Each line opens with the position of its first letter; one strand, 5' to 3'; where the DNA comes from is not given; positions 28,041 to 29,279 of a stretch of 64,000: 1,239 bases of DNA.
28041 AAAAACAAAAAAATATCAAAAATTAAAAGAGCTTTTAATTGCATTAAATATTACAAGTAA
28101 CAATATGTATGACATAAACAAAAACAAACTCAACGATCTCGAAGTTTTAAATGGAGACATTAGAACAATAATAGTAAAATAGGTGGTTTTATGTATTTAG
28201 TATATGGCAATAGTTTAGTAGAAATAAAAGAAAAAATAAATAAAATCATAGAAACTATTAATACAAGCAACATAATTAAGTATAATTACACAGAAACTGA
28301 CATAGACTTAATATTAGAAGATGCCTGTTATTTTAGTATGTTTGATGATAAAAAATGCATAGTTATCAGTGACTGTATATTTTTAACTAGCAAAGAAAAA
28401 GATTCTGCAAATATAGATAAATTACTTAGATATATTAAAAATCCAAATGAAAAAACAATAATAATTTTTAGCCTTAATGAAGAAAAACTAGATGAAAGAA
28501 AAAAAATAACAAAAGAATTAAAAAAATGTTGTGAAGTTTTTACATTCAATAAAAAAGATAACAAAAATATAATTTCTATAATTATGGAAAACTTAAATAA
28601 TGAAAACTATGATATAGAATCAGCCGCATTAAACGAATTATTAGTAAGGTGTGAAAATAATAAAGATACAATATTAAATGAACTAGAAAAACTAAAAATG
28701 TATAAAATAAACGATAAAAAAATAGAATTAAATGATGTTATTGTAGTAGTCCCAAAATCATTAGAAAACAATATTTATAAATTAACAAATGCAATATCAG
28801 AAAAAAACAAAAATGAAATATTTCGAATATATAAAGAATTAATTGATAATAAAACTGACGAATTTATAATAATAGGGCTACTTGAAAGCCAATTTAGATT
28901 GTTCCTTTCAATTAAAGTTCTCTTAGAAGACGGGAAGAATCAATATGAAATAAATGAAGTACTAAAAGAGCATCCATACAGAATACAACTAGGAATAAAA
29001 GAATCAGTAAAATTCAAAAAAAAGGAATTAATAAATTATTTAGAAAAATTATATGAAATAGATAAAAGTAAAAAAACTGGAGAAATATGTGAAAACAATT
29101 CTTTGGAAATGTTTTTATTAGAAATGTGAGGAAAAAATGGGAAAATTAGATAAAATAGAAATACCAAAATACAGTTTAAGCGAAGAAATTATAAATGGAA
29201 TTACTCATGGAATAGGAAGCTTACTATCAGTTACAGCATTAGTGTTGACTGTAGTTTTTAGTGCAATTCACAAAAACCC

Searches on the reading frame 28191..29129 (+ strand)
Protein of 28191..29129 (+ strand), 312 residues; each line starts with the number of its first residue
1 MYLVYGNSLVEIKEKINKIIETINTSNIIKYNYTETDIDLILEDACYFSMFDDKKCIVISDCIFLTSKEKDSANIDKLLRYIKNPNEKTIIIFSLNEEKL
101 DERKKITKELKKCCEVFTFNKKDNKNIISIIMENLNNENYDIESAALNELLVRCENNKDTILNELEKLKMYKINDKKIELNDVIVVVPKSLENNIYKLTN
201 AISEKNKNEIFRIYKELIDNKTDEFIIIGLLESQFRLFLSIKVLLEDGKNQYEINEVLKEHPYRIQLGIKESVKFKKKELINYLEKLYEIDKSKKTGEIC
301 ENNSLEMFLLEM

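Call 68: search_protein_families(library=ncbifam, proteins=[window:28191-29129:+], max_evalue=1e-10)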
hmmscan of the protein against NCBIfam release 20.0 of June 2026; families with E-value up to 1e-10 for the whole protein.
window:28191-29129:+ (312 aa): 1 family
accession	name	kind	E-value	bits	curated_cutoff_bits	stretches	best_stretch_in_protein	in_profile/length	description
TIGR01128.2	holA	equivalog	6.7e-70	235.9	80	1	1-312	1-316/316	DNA polymerase III subunit delta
